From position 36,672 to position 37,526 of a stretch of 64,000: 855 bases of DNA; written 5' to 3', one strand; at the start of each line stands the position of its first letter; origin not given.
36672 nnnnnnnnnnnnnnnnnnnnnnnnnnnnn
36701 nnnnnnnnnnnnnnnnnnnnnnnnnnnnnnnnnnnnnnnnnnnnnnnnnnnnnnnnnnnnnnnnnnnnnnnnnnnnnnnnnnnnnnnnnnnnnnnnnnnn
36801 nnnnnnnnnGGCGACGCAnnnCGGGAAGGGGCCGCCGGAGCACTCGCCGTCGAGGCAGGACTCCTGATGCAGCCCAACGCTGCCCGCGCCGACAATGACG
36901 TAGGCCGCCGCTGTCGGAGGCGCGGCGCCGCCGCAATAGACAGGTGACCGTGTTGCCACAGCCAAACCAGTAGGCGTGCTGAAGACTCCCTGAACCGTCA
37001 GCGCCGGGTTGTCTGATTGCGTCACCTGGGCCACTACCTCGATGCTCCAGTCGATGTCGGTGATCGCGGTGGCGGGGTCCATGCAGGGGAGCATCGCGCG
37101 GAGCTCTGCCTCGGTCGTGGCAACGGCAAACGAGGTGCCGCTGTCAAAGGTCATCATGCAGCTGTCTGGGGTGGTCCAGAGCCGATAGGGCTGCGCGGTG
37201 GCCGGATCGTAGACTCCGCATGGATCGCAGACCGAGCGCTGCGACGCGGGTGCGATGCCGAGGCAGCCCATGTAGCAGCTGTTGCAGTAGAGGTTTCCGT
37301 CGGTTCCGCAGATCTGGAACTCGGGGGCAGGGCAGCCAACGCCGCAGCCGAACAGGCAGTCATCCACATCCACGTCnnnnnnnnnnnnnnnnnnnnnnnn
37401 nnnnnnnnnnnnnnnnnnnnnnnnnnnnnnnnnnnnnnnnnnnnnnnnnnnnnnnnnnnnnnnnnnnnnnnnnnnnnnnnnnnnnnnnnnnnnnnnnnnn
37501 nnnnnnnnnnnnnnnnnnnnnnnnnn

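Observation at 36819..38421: Kazal-like-domain lipoprotein with 10x acidic octapeptide repeat, immediately downstream of aat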

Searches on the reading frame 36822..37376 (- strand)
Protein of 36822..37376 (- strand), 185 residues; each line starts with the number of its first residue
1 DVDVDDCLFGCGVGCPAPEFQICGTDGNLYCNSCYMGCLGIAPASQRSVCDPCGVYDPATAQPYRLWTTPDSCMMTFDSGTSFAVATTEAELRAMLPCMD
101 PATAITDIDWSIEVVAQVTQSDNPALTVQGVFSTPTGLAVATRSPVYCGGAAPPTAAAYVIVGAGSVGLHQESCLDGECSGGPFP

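Call 6: find_homologous_proteins(query=window:36822-37376:-, max_evalue=0.01)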
Query seq(185 aa) (185 aa): 25 proteins with E <= 0.01 among 146 candidates.
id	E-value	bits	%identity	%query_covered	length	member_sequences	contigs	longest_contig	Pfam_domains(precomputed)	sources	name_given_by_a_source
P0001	1.5e-120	418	100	100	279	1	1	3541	-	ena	-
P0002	5.5e-117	407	95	100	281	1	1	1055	-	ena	-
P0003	7.6e-117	406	96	100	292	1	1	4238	-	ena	-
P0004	2.0e-116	405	96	100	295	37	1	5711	-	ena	-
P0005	9.6e-114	396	95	99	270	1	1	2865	-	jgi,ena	jgi:hypothetical protein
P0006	4.8e-113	394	95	99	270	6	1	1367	-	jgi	jgi:hypothetical protein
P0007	6.8e-113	393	95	100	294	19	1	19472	-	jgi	jgi:hypothetical protein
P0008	5.9e-112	390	93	99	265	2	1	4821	-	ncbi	-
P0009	8.0e-112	390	93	99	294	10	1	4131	-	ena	-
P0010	9.0e-112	390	93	99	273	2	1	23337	-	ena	-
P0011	2.9e-110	385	92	99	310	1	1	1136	-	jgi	jgi:hypothetical protein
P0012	3.9e-110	384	93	97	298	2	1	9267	-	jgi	-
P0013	1.6e-109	382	93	97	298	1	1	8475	-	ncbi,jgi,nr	ncbi:MAG: hypothetical protein HQ461_12030 [Deltaproteobacteria bacterium]|nr:hypothetical protein [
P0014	9.5e-109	380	91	100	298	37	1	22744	-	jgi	jgi:hypothetical protein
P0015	2.5e-108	378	91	100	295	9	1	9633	-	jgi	jgi:hypothetical protein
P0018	6.1e-90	318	75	98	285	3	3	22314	-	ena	-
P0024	3.5e-19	87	37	97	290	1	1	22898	-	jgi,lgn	jgi:hypothetical protein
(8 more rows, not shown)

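Call 7: search_solved_structures(query=window:36822-37376:-, max_evalue=10, show_alignments=3)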
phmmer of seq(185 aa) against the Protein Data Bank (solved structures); distinct sequences matched with E-value up to 10: 12.
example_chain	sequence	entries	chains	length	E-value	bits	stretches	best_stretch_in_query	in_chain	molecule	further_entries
3pis_D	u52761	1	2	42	0.001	22.1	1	14-50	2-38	Kazal-type serine protease inhibitor SPI-1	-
1an1_I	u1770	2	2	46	0.002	21.2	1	14-54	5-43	TRYPTASE INHIBITOR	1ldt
2kmo_A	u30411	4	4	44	0.0029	20.7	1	14-48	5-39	Leech-derived tryptase inhibitor C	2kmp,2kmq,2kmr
3qtl_D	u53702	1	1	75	0.0055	19.7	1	15-51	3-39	Kazal-type serine protease inhibitor SPI-1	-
1kma_A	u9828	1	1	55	0.0064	19.5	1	13-39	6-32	DIPETALIN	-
2f3c_I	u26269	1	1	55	0.0086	19.1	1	14-39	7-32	thrombin inhibitor infestin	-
1tbq_R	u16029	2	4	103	0.015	18.3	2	13-40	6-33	RHODNIIN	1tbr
1tgs_I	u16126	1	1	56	0.23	14.4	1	13-36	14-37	PANCREATIC SECRETORY TRYPSIN INHIBITOR (KAZAL TYPE)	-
7qe8_C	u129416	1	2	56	0.24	14.4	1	14-36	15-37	Serine protease inhibitor Kazal-type 1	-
7qe9_D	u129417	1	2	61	0.27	14.2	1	14-36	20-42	Serine protease inhibitor Kazal-type 1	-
1cgj_I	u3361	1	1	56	0.6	13.1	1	14-36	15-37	PANCREATIC SECRETORY TRYPSIN INHIBITOR (KAZAL TYPE) VARIANT 4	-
2m5x_A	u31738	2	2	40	0.66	12.9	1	16-42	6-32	Silk protease inhibitor 2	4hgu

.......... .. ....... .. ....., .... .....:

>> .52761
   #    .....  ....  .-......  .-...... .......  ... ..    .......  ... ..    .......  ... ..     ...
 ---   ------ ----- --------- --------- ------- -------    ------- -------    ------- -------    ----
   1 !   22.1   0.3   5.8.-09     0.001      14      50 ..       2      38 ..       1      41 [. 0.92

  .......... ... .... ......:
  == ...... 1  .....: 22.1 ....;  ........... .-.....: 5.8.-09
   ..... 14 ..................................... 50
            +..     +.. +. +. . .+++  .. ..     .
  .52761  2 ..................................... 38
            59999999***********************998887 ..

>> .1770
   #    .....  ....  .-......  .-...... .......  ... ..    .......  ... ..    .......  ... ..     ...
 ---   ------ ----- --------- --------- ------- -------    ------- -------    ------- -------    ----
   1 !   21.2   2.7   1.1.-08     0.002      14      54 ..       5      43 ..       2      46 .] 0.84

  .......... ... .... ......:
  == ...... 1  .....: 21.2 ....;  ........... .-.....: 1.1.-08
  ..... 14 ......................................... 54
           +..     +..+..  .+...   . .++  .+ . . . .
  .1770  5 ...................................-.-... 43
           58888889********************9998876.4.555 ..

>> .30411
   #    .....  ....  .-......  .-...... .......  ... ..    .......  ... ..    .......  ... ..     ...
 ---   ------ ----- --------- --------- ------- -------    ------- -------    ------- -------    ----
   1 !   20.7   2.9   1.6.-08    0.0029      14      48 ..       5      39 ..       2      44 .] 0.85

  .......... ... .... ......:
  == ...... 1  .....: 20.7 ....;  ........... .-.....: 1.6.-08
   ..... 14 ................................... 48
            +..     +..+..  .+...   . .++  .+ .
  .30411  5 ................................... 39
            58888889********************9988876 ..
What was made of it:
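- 37308..37334 (-): Equivalent of the Kazal reactive-site loop, C124-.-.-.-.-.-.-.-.132 (P3 Cys, P2 Pro, P1 Ala126, P1' Pro127). It aligns without gaps to the LDTI loop C6-P-K8-I9...C14 (call 7).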

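Call 13: search_solved_structures(query=A2, max_evalue=10, show_alignments=2)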
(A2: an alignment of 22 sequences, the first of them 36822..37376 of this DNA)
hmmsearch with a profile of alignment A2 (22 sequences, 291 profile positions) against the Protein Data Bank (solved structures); distinct sequences matched with E-value up to 10: 11.
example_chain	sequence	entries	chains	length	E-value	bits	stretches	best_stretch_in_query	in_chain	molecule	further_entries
1tbq_R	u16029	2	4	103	0.00026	23.7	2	120-146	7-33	RHODNIIN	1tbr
3pis_D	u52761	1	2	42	0.0026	20.4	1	121-157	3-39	Kazal-type serine protease inhibitor SPI-1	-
2f3c_I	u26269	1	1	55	0.0044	19.7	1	120-145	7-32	thrombin inhibitor infestin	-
2kmo_A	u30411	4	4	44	0.005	19.5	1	121-154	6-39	Leech-derived tryptase inhibitor C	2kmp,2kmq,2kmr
1an1_I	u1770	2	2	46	0.0054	19.4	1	121-154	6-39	TRYPTASE INHIBITOR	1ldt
1kma_A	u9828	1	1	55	0.0055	19.4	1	121-145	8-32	DIPETALIN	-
3qtl_D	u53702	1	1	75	0.015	17.9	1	121-159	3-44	Kazal-type serine protease inhibitor SPI-1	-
2erw_A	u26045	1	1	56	0.16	14.6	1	127-147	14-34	serine protease inhibitor infestin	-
2m5x_A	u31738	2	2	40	0.5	12.9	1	127-147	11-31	Silk protease inhibitor 2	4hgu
9v6l_D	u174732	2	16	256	1.1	11.8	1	1-35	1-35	Biofilm formation protein PslD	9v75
5j8y_A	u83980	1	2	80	2.3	10.8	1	213-237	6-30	Polycomb protein Scm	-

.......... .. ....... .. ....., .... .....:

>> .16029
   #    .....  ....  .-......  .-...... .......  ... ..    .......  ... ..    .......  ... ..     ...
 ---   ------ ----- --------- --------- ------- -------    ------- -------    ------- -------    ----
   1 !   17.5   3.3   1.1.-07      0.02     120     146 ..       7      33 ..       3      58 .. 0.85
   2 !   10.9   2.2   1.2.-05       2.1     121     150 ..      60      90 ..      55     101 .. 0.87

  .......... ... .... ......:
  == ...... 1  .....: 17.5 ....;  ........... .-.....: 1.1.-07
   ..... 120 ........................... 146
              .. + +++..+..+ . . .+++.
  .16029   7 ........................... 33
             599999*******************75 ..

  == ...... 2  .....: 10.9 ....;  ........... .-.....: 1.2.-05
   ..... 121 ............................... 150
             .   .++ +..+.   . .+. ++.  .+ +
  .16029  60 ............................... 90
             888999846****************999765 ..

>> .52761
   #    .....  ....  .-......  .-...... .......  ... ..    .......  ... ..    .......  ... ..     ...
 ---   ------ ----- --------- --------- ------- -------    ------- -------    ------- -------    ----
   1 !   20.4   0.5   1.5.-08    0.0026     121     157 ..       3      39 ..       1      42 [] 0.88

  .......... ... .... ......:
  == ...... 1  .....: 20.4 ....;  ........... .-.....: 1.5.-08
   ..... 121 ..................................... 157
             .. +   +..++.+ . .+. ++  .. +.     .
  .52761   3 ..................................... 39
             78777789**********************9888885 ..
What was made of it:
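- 37227..37358 (-): 8-cysteine Kazal-like module (residues 116-159): Ca-x3-C1-x3-C2-x7-C3-x7-Ce-x2-C4-x3-C5-x11-C6. PDB sequence hits with E below 1 are all Kazal inhibitors (calls 7, 13).
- On Kazal domain (Pfam Kazal_1 PF00050 / Kazal_2 PF07648; MEROPS I1): C120, C124, C132, C143, C147 and C159 align with C1-C6 of LDTI and SPI-1 (calls 7, 13).
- On Any described family for the C-terminal domain (residues 160-294): PDB sequence search: none (calls 7, 13).
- Single-sequence and profile searches of PDB return only Kazal inhibitors among matches with E below 1; best E 2.6e-4 (calls 7, 13).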

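Call 17: find_encoding_contigs(protein=P0024, flank=6000, max_places=3)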
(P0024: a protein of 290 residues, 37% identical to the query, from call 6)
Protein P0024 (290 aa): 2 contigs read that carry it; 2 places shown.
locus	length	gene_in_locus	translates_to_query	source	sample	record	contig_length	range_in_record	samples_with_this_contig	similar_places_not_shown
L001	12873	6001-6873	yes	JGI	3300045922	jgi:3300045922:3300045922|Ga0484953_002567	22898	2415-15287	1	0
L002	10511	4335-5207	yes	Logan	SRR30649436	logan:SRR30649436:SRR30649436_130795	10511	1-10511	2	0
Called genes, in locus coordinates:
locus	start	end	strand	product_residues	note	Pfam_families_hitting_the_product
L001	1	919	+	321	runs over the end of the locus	PF11617:Cu-binding_MopE (weak)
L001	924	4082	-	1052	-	-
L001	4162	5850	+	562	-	PF11617:Cu-binding_MopE (weak)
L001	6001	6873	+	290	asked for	-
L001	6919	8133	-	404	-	-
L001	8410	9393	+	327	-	PF07719:TPR_2 (faint), PF13428:TPR_14 (faint), PF13432:TPR_16 (faint), PF14559:TPR_19 (faint), PF13174:TPR_6 (weak)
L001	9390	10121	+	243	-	PF00005:ABC_tran, PF13304:AAA_21 (faint)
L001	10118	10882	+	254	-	PF02405:MlaE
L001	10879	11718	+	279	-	PF02405:MlaE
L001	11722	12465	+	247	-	PF00005:ABC_tran, PF13304:AAA_21 (faint)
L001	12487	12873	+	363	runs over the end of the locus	PF02470:MlaD, PF11887:Mce4_CUP1 (faint), PF28544:Helical_needle (faint)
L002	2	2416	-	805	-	?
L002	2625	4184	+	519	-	PF11617:Cu-binding_MopE (weak)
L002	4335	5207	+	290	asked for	-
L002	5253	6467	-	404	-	-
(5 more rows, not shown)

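Call 18: find_encoding_contigs(protein=P0018, flank=6000, max_places=3)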
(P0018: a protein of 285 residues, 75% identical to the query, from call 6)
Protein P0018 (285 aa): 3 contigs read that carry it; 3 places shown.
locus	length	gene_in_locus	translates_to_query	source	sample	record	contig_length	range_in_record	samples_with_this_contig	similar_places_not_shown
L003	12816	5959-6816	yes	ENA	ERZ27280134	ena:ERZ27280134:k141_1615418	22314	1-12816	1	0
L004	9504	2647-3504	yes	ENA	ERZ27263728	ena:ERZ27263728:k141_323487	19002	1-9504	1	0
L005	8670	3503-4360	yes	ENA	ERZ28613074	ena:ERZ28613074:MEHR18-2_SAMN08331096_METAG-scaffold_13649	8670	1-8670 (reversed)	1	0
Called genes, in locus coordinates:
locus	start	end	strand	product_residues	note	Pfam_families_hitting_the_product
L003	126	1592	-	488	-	PF03349:Toluene_X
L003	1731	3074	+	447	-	-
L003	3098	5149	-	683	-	-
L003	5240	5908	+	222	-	PF03588:Leu_Phe_trans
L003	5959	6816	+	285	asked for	-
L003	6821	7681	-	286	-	PF00351:Biopterin_H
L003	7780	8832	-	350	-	PF00953:Glycos_transf_4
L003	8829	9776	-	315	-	PF01073:3Beta_HSD, PF01370:Epimerase, PF04321:RmlD_sub_bind, PF05368:NmrA (weak), PF13460:NAD_binding_10, PF16363:GDP_Man_Dehyd, PF07993:NAD_binding_4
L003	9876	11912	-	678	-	PF03169:OPT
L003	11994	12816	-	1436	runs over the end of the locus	PF17803:Cadherin_4, PF17963:Big_9, PF17803:Cadherin_4, PF17892:Cadherin_5, PF17963:Big_9, PF17803:Cadherin_4, PF17963:Big_9, PF17803:Cadherin_4, +4 more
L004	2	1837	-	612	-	?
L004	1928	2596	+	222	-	PF03588:Leu_Phe_trans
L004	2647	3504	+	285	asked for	-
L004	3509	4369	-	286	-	PF00351:Biopterin_H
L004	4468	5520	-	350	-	PF00953:Glycos_transf_4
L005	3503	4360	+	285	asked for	-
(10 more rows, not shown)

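Call 19: predict_structure(alignment_id=A2)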
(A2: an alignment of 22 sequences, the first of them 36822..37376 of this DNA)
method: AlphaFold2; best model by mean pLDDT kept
length: 185 residues; sequences in the alignment: 22
mean_pLDDT: 80.5   pTM: 0.68
mean pLDDT of the five models: 80.5, 80.3, 78.9, 70.6, 66.5
residues with pLDDT >= 90: 47; 70-90: 97; 50-70: 32; < 50: 9
segments of 3 or more residues with pLDDT < 50: 76-80, 182-185
pLDDT, mean of each block of 10 residues (from residue 1): 81 66 84 86 77 76 90 56 85 86 89 92 87 90 80 81 83 77 49
secondary structure, 60 per line:
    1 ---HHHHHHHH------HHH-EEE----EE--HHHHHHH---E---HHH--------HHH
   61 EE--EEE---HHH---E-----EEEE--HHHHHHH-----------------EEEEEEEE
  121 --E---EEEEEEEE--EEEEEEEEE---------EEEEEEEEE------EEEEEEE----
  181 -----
elements in order: H4-11 E22-24 H33-39 E65-67 E83-86 H89-95 E113-120 E127-134 E137-145 E155-163 E170-176

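Call 25: search_protein_representatives(alignment_id=A2)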
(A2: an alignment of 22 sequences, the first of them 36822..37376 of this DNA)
Query: 22 sequences, 291 profile positions. Proteins with E-value up to 0.001 (for the whole library): 204; up to 1e-10: 83; up to 1e-30: 26. The best 150 are listed.
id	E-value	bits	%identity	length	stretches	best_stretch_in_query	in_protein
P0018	9.3e-134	461.8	-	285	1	1-291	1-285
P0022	1.2e-101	356.3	-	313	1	1-291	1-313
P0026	9.4e-95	333.7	-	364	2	104-291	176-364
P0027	2.8e-83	296.1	-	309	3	106-291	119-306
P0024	1.3e-74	267.6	-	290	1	6-291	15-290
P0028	2.2e-72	260.3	-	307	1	3-291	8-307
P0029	3.2e-68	246.6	-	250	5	108-158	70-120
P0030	1.0e-64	235.1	-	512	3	115-290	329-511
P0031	1.5e-63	231.3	-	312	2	81-291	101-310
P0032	3.5e-63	230.1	-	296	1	6-291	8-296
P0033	2.4e-61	224.0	-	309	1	6-291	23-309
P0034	3.4e-61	223.6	-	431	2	95-286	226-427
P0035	6.7e-55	202.9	-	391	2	98-291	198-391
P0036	8.7e-55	202.5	-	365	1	4-291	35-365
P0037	9.7e-54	199.1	-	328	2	136-291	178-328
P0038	6.2e-51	189.9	-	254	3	110-160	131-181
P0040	9.7e-45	169.6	-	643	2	103-291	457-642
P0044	2.2e-35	138.9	-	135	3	105-159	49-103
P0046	4.8e-31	124.6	-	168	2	105-158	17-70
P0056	8.0e-27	110.8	-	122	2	103-159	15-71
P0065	1.8e-20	89.9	-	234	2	157-291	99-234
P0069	1.7e-19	86.7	-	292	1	157-290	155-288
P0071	1.3e-18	83.8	-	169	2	157-291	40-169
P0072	2.0e-18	83.2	-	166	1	165-291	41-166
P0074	9.9e-17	77.6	-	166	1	153-291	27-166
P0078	8.3e-15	71.3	-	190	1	157-289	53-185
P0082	1.6e-13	67.1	-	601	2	68-160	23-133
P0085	5.8e-13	65.3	-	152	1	158-287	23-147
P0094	7.8e-12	61.6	-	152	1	156-283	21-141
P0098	2.1e-11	60.2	-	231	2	151-291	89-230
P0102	2.7e-11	59.8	-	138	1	162-291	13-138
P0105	1.2e-10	57.7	-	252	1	182-284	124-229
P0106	1.4e-10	57.5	-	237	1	166-291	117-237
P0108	1.9e-10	57.0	-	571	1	99-158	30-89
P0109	2.1e-10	56.8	-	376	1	96-158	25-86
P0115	1.0e-09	54.6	-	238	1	156-287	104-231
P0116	1.5e-09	54.1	-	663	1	80-158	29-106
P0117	1.5e-09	54.0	-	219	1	153-289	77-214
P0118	1.6e-09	54.0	-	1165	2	107-164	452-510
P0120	1.8e-09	53.8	-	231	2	153-291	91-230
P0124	3.6e-09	52.8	-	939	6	116-160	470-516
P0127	7.5e-09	51.8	-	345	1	94-190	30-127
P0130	1.1e-08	51.3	-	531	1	154-291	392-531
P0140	4.7e-08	49.2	-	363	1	80-165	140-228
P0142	7.1e-08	48.6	-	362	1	106-158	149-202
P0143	7.9e-08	48.4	-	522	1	146-288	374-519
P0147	2.2e-07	47.0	-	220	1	150-283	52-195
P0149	2.5e-07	46.7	-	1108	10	116-159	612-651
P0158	1.0e-06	44.7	-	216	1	162-281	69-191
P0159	1.0e-06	44.7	-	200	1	156-288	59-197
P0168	4.5e-06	42.7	-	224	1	150-286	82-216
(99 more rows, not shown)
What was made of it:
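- On Kazal domain (Pfam Kazal_1 PF00050 / Kazal_2 PF07648; MEROPS I1): Canonical multi-Kazal proteins are retrieved at about 1e-10 (call 25).
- Closest known: Bacterial multi-Kazal proteins with canonical 6-Cys modules. Same: They are retrieved by the same profile (call 25).
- The family profile retrieves canonical multi-Kazal proteins at about 1e-10 in 1.8 billion proteins (call 25).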

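Call 29: search_protein_families(library=pfam, alignment_id=A3, max_evalue=0.001)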
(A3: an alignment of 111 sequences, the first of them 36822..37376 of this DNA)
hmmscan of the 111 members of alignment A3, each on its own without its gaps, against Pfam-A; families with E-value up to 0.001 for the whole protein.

A. member 1, window:36822-37376:- (185 aa): 0 families

B. families by the number of members that match (of 111 scanned): 31 families (the first 25 are shown)
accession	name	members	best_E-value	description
PF07648.20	Kazal_2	30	4.9e-102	Kazal-type serine protease inhibitor domain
PF00050.26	Kazal_1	23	1.9e-126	Kazal-type serine protease inhibitor domain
PF05375.19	Pacifastin_I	18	2.6e-18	Pacifastin inhibitor (LCMII)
PF21287.3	Kazal_CFAI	13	3.4e-15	Complement factor I, KAZAL domain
PF23244.1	VWF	11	2.1e-08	Von Willebrand factor-like domain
PF18962.6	Por_Secre_tail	3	1.2e-12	Secretion system C-terminal sorting domain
PF14302.11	DUF4377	2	4.1e-20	Domain of unknown function (DUF4377)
PF13688.12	Reprolysin_5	1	4.2e-17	Metallo-peptidase family M12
PF13573.12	SprB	1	8.5e-13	SprB repeat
PF01421.25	Reprolysin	1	7.4e-12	Reprolysin (M12B) family zinc metalloprotease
PF13582.12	Reprolysin_3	1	1.7e-11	Metallo-peptidase family M12B Reprolysin-like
PF21457.3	zf-CCCH_2-like_3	1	5.2e-10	RNA-binding, Nab2-type zinc finger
PF13574.12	Reprolysin_2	1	5.4e-09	Metallo-peptidase family M12B Reprolysin-like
PF21471.3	Reelin_subrepeat-B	1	1.5e-08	Reelin subrepeat B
PF18336.7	Tudor_FRX1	1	2.4e-08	Fragile X messenger ribonucleoprotein 1, Tudor domain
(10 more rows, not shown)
